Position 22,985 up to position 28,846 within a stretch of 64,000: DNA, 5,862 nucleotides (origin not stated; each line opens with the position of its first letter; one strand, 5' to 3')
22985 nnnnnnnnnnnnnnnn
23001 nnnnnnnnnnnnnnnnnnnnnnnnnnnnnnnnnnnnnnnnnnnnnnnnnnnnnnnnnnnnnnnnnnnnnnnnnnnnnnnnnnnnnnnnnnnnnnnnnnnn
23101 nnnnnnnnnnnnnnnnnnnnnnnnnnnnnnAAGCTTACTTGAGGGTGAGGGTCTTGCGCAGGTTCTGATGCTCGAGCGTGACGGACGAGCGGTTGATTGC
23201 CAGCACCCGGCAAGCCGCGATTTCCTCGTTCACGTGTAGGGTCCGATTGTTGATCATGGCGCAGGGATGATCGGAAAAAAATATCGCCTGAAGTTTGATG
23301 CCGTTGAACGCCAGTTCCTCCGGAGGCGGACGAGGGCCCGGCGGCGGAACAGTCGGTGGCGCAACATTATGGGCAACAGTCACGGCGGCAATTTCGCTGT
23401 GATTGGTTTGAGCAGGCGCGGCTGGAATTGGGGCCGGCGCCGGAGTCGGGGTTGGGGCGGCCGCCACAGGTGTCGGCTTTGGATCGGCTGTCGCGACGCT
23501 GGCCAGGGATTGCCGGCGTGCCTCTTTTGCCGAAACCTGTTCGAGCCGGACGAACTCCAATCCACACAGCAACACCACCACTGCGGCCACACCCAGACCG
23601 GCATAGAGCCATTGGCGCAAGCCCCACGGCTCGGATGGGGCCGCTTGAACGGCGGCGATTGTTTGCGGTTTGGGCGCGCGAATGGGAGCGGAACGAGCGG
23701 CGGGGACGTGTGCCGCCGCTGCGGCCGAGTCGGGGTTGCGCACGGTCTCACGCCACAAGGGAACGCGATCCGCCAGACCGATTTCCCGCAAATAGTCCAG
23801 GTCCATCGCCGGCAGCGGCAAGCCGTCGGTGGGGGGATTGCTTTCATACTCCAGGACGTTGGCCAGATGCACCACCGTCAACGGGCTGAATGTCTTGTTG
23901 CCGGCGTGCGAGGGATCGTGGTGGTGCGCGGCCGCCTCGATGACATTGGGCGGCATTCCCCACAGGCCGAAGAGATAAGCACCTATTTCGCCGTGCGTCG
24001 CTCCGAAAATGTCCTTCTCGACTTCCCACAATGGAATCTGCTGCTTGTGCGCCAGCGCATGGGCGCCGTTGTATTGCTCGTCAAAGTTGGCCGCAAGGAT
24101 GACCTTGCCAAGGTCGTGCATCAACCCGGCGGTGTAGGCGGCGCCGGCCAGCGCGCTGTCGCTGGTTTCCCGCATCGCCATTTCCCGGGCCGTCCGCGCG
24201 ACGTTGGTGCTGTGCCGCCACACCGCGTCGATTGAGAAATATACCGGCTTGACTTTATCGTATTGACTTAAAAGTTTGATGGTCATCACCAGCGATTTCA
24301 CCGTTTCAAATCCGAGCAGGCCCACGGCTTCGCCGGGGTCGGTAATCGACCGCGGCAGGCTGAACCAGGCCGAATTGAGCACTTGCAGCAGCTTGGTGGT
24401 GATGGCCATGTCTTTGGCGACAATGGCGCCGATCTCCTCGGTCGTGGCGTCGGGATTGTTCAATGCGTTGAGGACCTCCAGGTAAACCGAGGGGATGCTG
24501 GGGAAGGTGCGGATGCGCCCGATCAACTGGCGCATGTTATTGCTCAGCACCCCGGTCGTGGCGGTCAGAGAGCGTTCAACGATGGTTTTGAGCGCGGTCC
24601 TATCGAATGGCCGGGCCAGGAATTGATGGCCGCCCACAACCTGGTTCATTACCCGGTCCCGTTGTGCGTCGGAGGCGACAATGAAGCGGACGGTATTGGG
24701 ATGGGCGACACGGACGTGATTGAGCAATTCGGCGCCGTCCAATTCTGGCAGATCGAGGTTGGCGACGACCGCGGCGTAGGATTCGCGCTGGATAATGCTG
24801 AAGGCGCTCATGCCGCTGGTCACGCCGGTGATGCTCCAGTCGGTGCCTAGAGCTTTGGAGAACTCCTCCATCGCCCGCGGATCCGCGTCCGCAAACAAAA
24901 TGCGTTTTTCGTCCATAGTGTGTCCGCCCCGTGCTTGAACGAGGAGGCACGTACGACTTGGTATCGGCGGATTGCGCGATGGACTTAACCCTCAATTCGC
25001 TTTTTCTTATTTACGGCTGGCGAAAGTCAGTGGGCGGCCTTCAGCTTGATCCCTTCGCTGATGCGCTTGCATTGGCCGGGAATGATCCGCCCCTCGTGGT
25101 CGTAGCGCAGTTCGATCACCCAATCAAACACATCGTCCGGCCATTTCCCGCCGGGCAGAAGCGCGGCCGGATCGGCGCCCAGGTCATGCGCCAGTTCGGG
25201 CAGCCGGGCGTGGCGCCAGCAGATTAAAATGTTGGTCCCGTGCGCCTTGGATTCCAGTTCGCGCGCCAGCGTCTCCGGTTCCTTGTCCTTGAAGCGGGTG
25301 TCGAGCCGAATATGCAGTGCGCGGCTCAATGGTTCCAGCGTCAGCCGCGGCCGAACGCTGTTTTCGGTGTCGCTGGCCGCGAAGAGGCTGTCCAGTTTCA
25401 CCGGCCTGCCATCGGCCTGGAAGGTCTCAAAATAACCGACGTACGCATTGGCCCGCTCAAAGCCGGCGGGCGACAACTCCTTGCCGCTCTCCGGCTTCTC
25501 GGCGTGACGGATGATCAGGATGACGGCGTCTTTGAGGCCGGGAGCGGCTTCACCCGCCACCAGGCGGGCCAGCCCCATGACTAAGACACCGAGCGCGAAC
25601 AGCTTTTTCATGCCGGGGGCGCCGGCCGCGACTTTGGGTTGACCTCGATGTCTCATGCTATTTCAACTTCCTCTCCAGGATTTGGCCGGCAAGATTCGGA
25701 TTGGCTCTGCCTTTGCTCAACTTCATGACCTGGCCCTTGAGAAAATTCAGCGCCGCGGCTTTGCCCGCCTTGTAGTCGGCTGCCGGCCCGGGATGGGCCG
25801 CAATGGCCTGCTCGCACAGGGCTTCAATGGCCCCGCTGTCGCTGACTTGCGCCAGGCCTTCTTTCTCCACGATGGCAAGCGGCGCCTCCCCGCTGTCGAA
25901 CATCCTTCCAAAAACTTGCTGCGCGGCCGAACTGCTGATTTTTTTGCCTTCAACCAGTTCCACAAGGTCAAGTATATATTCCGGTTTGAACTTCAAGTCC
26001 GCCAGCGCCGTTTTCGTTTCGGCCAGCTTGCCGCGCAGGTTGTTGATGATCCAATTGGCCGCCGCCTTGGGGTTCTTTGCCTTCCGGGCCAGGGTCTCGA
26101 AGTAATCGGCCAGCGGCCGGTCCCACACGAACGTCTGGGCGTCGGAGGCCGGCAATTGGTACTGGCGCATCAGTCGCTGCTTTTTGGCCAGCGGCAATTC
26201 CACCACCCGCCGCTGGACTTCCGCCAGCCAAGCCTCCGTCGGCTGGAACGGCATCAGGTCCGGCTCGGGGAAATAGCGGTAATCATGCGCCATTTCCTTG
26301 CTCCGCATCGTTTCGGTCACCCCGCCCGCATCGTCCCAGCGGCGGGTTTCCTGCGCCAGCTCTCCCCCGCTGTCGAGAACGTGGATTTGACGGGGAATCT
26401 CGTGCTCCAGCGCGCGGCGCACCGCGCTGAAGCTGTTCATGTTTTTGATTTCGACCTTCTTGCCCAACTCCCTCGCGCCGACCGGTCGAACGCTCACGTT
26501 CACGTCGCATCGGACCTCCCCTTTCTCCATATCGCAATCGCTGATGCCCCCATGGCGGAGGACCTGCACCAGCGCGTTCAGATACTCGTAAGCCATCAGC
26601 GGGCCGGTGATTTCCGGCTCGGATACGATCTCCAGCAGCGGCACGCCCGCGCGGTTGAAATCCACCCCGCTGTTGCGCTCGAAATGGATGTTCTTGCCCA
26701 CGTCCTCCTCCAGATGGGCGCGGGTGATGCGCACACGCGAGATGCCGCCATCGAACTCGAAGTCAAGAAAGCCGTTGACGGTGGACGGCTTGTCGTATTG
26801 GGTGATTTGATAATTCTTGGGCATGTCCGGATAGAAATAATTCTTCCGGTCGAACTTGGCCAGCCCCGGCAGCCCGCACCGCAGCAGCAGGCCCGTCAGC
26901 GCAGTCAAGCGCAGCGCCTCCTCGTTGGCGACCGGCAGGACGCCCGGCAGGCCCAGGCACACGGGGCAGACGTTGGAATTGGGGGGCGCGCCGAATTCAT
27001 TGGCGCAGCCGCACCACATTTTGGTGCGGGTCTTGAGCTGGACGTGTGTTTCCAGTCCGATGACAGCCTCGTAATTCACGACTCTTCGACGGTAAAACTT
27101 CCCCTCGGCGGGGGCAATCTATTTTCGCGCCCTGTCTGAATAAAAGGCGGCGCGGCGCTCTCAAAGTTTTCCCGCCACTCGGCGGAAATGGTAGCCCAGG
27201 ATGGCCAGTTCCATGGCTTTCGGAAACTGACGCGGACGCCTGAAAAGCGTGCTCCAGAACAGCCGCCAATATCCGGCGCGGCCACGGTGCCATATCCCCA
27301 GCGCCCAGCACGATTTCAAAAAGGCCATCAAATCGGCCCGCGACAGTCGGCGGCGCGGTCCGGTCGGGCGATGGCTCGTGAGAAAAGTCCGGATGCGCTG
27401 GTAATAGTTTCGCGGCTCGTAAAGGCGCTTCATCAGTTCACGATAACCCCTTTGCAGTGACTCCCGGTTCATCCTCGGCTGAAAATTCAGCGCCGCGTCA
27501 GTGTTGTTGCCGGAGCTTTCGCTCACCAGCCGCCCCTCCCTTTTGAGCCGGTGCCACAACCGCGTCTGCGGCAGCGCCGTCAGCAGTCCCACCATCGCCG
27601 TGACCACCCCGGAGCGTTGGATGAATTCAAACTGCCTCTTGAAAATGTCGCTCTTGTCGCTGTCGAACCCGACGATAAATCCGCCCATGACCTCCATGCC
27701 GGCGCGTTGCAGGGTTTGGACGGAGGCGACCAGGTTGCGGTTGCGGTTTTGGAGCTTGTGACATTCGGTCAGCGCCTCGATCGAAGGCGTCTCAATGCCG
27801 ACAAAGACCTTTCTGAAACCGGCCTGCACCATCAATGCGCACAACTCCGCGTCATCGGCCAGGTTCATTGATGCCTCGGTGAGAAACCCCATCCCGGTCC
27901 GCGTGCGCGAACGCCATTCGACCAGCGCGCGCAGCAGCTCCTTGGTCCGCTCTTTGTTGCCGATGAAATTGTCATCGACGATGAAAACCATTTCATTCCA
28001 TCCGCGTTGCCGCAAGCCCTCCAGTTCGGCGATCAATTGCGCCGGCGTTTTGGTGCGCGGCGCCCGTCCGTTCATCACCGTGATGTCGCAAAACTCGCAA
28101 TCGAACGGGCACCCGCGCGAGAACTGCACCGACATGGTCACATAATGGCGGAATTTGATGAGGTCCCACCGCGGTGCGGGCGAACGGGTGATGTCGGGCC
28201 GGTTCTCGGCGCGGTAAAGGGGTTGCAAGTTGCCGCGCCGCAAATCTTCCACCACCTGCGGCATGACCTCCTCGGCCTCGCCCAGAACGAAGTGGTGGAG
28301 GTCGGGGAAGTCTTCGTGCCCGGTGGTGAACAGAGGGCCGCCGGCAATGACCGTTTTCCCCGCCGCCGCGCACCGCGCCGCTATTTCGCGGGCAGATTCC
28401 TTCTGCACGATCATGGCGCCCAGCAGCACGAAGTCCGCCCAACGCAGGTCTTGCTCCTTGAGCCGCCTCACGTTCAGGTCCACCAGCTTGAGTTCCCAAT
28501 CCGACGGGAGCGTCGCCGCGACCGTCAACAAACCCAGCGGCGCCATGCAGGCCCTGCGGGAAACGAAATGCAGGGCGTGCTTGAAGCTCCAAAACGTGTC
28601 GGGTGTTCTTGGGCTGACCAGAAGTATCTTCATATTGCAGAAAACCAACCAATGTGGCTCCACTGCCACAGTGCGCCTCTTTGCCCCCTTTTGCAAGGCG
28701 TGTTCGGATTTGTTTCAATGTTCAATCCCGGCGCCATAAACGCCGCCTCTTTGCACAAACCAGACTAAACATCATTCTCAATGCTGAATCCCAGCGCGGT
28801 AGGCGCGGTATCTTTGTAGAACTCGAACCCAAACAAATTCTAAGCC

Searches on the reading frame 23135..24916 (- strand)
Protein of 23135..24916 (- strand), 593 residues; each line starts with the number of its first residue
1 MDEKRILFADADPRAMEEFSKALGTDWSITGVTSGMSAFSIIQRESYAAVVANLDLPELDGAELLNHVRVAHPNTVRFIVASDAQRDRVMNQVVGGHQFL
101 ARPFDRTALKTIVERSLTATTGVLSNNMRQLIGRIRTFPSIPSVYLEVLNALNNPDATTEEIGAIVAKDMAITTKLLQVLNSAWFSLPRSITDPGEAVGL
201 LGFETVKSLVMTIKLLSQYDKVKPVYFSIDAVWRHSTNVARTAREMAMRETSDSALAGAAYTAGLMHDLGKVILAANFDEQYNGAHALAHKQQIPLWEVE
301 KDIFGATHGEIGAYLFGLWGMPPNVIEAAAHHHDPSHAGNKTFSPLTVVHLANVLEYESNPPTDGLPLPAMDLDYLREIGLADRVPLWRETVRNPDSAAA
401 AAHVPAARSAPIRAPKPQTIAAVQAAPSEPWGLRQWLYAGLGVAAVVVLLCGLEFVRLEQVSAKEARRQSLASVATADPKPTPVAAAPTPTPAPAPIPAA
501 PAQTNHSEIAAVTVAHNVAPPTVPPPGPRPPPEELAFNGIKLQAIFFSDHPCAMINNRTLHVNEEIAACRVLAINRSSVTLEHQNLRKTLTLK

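Call 57: search_protein_families(library=pfam, proteins=[window:23135-24916:-], max_evalue=0.00001)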
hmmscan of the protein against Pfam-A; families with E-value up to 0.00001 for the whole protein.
window:23135-24916:- (593 aa): 3 families
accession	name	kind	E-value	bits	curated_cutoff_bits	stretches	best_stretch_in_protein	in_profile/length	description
PF08668.18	HDOD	-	1.2e-50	172.2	22.9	1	139-335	2-196/196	HDOD domain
PF00072.30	Response_reg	-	3e-09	37.5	30.2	1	6-113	1-110/111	Response regulator receiver domain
PF01966.28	HD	-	1.9e-08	35.1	22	1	232-350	1-93/116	HD domain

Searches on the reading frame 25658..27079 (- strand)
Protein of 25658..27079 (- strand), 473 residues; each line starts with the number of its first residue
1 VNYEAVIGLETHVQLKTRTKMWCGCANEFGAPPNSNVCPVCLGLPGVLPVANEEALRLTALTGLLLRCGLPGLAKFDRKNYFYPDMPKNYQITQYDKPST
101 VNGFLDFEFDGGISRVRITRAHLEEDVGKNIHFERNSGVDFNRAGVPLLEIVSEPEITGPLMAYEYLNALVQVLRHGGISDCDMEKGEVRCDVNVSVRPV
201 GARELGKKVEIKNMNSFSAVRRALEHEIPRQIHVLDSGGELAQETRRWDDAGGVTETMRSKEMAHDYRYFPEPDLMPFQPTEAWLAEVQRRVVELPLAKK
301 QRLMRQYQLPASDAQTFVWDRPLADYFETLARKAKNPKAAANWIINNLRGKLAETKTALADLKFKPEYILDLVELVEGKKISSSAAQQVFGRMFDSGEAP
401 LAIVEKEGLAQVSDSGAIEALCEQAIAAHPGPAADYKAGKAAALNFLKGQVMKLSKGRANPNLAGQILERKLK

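Call 58: search_protein_families(library=pfam, proteins=[window:25658-27079:-], max_evalue=0.00001)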
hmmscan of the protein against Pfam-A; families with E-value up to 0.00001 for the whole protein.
window:25658-27079:- (473 aa): 2 families
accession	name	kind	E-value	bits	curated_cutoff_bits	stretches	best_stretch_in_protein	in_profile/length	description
PF02934.20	GatB_N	-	5.9e-110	367.2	23.4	1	6-285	2-276/277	GatB/GatE catalytic domain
PF02637.23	GatB_Yqey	-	6e-45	153.2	27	1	325-472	1-148/148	GatB domain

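Call 60: find_homologous_proteins(query=window:25658-27079:-, max_evalue=1e-30)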
Query window:25658-27079:- (473 aa): 8000 proteins with E <= 1e-30 among 8000 candidates; the best 120 are listed.
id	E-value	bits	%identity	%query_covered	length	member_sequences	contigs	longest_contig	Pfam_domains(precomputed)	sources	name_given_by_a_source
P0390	0.0e+0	1079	100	100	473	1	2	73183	PF02637.24,PF02934.21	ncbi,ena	ncbi:MAG: Asp-tRNA(Asn)/Glu-tRNA(Gln) amidotransferase subunit GatB [Verrucomicrobiota bacterium]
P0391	0.0e+0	1078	100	100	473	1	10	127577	PF02637.24,PF02934.21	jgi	jgi:aspartyl-tRNA(Asn)/glutamyl-tRNA(Gln) amidotransferase subunit B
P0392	0.0e+0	1073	100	100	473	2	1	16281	PF02637.24,PF02934.21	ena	-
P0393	1.2e-274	929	86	100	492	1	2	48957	PF02637.24,PF02934.21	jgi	jgi:aspartyl-tRNA(Asn)/glutamyl-tRNA(Gln) amidotransferase subunit B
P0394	1.3e-273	926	85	100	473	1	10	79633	PF02637.24,PF02934.21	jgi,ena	jgi:aspartyl-tRNA(Asn)/glutamyl-tRNA(Gln) amidotransferase subunit B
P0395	2.4e-272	922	84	100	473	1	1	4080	PF02637.24,PF02934.21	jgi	jgi:aspartyl-tRNA(Asn)/glutamyl-tRNA(Gln) amidotransferase subunit B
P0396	1.4e-271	919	84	100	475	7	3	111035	PF02637.24,PF02934.21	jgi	jgi:aspartyl-tRNA(Asn)/glutamyl-tRNA(Gln) amidotransferase subunit B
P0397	3.9e-271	918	85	100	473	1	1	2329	PF02637.24,PF02934.21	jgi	-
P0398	7.8e-271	917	84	100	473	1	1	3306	PF02637.24,PF02934.21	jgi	jgi:aspartyl-tRNA(Asn)/glutamyl-tRNA(Gln) amidotransferase subunit B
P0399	7.8e-271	917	84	100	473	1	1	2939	PF02637.24,PF02934.21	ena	-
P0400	1.7e-270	916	84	100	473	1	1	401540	PF02637.24,PF02934.21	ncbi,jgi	ncbi:MAG TPA: Asp-tRNA(Asn)/Glu-tRNA(Gln) amidotransferase subunit GatB [Verrucomicrobiae bacterium]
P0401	2.1e-270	915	84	100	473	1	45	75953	PF02637.24,PF02934.21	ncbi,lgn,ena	-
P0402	3.2e-270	915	83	100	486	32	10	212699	PF02637.24,PF02934.21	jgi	jgi:aspartyl-tRNA(Asn)/glutamyl-tRNA(Gln) amidotransferase subunit B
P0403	3.5e-270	915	84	100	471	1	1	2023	PF02637.24,PF02934.21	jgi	jgi:aspartyl-tRNA(Asn)/glutamyl-tRNA(Gln) amidotransferase subunit B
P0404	4.3e-270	914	84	100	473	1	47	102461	PF02637.24,PF02934.21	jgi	jgi:aspartyl-tRNA(Asn)/glutamyl-tRNA(Gln) amidotransferase subunit B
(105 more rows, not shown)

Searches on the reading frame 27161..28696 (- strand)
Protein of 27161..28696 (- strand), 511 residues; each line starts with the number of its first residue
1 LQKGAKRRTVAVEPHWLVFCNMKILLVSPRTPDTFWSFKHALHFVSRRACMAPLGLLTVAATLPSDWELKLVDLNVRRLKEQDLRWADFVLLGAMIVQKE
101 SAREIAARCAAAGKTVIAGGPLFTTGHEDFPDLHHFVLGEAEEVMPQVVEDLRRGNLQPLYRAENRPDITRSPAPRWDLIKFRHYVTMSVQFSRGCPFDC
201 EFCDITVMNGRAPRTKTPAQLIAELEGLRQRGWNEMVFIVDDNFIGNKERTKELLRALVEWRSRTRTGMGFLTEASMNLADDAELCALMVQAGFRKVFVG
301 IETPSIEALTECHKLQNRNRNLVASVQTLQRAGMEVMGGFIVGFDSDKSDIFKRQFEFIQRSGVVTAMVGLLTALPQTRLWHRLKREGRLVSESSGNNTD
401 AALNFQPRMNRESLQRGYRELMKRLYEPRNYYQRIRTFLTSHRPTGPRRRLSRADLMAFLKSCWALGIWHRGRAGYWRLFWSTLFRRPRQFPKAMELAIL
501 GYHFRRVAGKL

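Call 58: search_protein_families(library=pfam, proteins=[window:27161-28696:-], max_evalue=0.00001)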
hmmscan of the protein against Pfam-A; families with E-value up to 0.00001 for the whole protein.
window:27161-28696:- (511 aa): 3 families
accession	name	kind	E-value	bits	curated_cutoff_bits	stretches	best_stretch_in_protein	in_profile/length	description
PF13282.11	DUF4070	-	9.4e-42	142.9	22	1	378-508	1-135/144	Domain of unknown function (DUF4070)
PF04055.27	Radical_SAM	-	1e-14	55.5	29.5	1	191-345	2-152/166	Radical SAM superfamily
PF02310.24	B12-binding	-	4.6e-09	36.6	32.1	1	47-148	8-120/121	B12 binding domain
